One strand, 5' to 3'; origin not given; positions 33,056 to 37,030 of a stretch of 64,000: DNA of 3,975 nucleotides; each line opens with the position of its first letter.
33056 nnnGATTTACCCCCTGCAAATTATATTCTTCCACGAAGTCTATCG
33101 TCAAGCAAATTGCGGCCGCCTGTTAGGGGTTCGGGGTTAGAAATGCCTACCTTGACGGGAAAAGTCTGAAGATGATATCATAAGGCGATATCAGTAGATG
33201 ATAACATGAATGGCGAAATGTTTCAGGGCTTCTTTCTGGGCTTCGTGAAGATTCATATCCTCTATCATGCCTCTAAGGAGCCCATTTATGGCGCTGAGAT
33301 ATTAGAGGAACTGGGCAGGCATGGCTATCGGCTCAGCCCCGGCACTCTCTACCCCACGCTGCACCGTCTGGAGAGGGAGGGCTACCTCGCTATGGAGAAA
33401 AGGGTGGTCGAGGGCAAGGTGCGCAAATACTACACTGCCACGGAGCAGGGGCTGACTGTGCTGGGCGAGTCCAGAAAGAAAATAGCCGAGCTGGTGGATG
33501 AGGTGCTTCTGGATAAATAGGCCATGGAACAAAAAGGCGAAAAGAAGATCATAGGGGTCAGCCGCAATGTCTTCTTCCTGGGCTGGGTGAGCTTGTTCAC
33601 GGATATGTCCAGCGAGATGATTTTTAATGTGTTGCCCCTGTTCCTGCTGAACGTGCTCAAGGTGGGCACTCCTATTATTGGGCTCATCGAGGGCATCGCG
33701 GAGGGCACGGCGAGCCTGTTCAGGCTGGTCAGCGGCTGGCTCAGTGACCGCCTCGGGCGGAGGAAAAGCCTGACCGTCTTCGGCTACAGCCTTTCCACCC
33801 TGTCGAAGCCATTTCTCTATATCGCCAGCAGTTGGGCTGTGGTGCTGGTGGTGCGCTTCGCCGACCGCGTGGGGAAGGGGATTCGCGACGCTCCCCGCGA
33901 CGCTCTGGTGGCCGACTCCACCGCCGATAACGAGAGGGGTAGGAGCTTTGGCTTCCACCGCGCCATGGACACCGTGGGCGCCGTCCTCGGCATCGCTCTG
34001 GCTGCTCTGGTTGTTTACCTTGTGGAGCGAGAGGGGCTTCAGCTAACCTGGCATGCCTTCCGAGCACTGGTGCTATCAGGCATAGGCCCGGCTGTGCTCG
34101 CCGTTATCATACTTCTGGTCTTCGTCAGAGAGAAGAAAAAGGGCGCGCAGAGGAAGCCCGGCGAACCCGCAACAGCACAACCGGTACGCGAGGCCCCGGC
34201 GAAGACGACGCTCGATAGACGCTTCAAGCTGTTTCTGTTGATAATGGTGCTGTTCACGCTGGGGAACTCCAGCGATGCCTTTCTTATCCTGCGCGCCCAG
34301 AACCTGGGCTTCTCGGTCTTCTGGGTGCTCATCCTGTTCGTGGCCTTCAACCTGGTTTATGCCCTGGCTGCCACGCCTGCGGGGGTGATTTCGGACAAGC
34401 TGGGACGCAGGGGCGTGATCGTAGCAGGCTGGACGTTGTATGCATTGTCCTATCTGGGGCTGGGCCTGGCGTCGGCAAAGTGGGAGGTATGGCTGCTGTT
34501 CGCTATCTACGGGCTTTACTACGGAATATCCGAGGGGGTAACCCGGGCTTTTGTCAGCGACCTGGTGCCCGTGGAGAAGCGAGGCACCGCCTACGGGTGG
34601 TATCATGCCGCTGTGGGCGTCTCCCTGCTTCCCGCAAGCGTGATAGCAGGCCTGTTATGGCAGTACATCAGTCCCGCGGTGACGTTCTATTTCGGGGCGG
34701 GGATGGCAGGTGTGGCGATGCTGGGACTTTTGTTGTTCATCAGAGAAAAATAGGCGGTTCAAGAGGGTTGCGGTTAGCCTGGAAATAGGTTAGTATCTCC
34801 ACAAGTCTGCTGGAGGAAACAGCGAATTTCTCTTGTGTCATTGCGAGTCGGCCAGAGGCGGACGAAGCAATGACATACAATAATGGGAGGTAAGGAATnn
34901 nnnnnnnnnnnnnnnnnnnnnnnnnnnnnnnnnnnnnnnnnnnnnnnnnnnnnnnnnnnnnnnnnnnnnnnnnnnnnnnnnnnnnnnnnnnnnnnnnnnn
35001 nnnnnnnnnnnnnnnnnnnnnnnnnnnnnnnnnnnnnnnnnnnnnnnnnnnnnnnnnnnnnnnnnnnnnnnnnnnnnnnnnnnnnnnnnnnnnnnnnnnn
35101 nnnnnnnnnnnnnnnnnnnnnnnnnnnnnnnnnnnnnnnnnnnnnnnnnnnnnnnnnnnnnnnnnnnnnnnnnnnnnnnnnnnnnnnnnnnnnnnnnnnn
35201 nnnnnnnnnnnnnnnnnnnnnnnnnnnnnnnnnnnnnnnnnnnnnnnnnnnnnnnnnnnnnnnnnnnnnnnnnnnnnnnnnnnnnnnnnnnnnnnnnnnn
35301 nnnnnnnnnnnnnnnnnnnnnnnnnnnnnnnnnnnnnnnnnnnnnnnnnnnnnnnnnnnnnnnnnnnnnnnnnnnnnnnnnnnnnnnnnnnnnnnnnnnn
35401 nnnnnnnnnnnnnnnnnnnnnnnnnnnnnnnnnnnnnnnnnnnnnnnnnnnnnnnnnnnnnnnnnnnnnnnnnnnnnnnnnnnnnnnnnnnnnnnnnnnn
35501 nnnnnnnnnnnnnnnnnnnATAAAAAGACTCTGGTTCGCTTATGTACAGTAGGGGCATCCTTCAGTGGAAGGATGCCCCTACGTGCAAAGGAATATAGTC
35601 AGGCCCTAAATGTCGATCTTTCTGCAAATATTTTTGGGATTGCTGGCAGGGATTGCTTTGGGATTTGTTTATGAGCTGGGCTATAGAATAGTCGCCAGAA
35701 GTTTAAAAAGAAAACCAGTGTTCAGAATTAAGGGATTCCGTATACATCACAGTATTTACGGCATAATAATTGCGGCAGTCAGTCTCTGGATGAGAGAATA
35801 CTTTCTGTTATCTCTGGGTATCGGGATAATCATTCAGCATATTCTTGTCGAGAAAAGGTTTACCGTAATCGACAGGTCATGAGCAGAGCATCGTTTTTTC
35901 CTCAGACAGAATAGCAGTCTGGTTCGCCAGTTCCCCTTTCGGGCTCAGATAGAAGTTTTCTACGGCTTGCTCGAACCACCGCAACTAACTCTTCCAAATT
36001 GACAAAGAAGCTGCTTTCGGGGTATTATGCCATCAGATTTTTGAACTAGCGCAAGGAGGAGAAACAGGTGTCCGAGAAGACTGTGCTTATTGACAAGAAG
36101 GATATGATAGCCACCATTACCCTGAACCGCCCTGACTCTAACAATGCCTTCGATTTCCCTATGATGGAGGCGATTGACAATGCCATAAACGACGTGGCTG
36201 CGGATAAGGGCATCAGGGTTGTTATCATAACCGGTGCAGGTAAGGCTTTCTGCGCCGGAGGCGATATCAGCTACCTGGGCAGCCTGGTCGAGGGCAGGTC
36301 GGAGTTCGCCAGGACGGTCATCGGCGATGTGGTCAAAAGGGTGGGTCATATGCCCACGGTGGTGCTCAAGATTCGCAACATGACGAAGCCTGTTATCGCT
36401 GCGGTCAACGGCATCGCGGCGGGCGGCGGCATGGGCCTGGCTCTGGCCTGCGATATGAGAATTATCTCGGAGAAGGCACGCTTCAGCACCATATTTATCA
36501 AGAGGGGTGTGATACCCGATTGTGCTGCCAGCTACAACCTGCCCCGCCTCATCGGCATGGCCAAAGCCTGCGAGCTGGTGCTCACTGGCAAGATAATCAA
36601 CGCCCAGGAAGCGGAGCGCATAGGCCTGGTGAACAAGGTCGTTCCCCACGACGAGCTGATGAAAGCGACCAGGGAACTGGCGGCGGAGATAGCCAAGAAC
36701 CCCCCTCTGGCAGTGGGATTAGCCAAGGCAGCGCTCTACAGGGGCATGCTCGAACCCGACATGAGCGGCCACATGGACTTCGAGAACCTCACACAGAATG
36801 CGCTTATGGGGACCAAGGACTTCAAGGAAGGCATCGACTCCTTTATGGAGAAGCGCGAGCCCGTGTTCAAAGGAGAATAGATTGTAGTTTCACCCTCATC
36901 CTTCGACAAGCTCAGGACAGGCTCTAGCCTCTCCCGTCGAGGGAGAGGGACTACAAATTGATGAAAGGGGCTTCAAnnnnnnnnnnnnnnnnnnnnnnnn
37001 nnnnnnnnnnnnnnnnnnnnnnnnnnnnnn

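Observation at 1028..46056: Dispersed hairpin-rich intergenic repeat family (8 copies in 64 kb)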

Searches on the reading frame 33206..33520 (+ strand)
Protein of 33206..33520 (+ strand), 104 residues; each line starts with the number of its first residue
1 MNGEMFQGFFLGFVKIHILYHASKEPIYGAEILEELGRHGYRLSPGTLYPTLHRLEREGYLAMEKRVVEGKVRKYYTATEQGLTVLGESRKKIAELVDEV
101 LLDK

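Call 26: search_protein_families(library=pfam, proteins=[window:33206-33520:+], max_evalue=0.01)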
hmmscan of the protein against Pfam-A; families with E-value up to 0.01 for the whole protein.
window:33206-33520:+ (104 aa): 3 families
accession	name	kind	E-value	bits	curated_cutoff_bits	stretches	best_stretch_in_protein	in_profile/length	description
PF03551.20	PadR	-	7e-19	68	27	1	18-86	1-73/75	Transcriptional regulator PadR-like family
PF13601.12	HTH_34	-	1.6e-05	25.4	27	1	42-86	25-69/80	Winged helix DNA-binding domain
PF02334.22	RTP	-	0.00025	21.9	26.7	1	13-71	9-71/113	Replication terminator protein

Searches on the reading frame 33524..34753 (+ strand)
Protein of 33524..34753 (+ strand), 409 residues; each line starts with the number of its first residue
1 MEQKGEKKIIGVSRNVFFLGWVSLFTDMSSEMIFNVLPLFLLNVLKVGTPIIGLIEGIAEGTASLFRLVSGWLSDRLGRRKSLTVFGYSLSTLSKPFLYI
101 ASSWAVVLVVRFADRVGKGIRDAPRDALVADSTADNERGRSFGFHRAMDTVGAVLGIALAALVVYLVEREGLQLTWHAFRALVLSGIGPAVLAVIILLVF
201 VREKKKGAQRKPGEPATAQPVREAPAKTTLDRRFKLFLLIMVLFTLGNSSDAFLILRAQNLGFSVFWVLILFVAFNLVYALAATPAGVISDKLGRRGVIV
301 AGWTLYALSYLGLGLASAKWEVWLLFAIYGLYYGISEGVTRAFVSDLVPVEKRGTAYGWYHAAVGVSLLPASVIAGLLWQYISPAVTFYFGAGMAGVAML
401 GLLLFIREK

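Call 25: search_protein_families(library=pfam, proteins=[window:33524-34753:+], max_evalue=0.01)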
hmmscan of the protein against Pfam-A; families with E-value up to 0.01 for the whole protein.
window:33524-34753:+ (409 aa): 4 families
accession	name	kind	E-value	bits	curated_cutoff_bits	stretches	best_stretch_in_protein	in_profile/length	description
PF07690.21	MFS_1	-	9.3e-46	156.8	33.4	2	22-267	4-239/347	Major Facilitator Superfamily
PF12832.13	MFS_1_like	-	4.1e-15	56.1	25.2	1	49-390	33-373/373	MFS_1 like family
PF00083.30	Sugar_tr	-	9e-15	54.9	22.3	2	264-408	44-193/452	Sugar (and other) transporter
PF11700.14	ATG22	-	0.0074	15.5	24.1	1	148-398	200-465/482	Vacuole effluxer Atg22 like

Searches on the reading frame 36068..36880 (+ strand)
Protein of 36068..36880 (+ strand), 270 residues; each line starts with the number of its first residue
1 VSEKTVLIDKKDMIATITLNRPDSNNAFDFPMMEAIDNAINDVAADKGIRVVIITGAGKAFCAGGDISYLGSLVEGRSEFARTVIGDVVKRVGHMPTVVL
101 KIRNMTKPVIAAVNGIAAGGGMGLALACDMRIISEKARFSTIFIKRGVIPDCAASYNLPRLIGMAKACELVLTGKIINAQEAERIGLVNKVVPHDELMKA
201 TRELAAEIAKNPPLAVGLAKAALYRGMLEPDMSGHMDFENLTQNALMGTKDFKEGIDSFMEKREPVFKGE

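Call 25: search_protein_families(library=pfam, proteins=[window:36068-36880:+], max_evalue=0.01)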
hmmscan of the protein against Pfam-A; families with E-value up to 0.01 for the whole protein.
window:36068-36880:+ (270 aa): 3 families
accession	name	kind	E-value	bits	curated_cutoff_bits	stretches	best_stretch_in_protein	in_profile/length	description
PF00378.25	ECH_1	-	8.8e-64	215.7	27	1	11-269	3-250/251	Enoyl-CoA hydratase/isomerase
PF16113.10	ECH_2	-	3.2e-41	142.4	27.2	1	15-206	2-186/335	Enoyl-CoA hydratase/isomerase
PF01343.23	Peptidase_S49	-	0.0018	18.7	24.9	0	103-137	3-37/154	Peptidase family S49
